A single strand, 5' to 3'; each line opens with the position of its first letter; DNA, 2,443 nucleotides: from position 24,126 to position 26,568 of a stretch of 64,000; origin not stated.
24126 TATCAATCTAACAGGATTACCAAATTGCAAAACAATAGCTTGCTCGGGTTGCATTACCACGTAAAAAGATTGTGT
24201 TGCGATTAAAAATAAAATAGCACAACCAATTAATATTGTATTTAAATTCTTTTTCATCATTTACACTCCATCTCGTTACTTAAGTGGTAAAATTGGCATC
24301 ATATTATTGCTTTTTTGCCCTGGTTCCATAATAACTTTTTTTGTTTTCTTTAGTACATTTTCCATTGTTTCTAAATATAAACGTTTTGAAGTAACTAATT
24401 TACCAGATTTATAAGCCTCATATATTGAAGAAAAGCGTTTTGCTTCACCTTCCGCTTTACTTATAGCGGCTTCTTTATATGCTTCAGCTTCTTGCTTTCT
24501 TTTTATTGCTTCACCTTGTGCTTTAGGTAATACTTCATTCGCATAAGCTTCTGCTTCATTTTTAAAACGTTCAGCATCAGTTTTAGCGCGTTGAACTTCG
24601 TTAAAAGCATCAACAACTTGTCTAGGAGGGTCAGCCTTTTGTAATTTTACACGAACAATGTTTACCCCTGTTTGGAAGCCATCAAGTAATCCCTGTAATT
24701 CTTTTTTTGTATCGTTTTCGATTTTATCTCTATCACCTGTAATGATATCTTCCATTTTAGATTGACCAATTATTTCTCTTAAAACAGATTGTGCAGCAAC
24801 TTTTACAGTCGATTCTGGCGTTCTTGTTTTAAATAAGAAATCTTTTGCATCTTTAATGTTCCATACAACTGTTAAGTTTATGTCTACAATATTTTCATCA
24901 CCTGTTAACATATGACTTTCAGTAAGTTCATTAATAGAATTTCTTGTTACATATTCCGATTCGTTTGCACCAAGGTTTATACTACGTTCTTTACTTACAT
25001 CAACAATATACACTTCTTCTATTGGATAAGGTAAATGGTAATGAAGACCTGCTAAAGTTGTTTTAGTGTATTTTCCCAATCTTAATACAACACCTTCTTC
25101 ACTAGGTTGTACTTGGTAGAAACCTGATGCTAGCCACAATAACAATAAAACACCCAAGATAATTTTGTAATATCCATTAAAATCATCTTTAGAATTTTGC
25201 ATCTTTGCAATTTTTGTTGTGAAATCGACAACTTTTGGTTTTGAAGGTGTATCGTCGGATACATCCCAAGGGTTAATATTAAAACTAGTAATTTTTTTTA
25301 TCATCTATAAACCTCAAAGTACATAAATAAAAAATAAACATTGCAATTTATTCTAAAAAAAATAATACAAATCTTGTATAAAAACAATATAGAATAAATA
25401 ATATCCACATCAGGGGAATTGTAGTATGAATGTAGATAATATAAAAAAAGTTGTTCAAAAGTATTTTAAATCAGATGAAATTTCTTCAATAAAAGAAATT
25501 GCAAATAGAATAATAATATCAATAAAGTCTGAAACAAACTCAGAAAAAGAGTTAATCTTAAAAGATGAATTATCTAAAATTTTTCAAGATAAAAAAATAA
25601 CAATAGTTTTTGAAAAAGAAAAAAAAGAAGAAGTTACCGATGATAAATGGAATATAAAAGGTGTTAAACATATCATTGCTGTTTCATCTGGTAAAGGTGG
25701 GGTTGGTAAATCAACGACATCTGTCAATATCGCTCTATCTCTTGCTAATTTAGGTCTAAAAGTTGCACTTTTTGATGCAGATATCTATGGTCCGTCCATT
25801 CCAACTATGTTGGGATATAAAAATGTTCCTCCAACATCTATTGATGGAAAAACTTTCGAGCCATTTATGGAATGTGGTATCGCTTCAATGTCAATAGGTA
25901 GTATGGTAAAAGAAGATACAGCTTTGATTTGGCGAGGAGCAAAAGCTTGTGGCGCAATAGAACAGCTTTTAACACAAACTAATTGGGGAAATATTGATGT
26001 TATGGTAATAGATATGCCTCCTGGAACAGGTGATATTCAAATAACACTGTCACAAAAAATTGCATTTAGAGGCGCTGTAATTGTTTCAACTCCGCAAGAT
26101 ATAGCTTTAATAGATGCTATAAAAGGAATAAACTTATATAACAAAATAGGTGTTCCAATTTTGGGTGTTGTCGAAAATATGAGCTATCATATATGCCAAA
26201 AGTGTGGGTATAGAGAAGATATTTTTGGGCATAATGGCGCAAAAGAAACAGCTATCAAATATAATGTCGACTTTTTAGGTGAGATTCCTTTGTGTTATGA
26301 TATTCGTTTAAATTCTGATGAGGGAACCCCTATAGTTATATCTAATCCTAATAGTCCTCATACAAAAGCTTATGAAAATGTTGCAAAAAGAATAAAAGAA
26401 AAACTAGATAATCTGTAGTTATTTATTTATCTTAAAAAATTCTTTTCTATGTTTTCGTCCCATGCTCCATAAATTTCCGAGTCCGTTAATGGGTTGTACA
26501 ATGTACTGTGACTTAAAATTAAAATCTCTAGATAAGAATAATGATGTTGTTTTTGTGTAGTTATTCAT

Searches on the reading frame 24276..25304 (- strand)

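Call 71: search_protein_families(library=pfam, proteins=[window:24276-25304:-], max_evalue=0.00001)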
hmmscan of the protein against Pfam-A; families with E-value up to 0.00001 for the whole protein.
window:24276-25304:- (342 aa): 1 family
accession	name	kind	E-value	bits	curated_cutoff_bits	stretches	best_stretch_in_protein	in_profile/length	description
PF01145.31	Band_7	-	8.2e-30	104.6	23.6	1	64-254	2-175/176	SPFH domain / Band 7 family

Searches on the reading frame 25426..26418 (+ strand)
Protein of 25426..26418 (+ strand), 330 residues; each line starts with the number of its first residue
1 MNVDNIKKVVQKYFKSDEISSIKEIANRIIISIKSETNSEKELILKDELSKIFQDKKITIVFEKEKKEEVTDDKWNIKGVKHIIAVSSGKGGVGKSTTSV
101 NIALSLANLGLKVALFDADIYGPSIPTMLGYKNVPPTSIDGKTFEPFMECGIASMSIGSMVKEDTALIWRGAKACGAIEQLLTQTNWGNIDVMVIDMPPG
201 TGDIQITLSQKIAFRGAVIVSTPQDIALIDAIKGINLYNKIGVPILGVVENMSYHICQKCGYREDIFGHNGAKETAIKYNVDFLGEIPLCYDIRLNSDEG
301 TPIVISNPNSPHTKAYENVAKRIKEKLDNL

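Call 71: search_protein_families(library=pfam, proteins=[window:25426-26418:+], max_evalue=0.00001)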
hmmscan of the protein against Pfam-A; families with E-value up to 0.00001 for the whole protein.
window:25426-26418:+ (330 aa): 5 families
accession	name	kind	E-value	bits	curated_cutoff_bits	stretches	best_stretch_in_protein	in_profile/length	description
PF10609.15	ParA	-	1.4e-95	319.8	27.1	1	80-323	2-245/246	NUBPL iron-transfer P-loop NTPase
PF01656.29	CbiA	-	6.2e-13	49.2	25.4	1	84-250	1-80/125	CobQ/CobB/MinD/ParA nucleotide binding domain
PF13614.12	AAA_31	-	1.2e-09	38.8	27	1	82-120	2-40/177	AAA domain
PF09140.17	MipZ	-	3.1e-08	33.7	20.7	1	82-204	1-113/262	ATPase MipZ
PF00142.24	Fer4_NifH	-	1.2e-06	28.7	25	0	88-133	6-51/271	4Fe-4S iron sulfur cluster binding proteins, NifH/frxC family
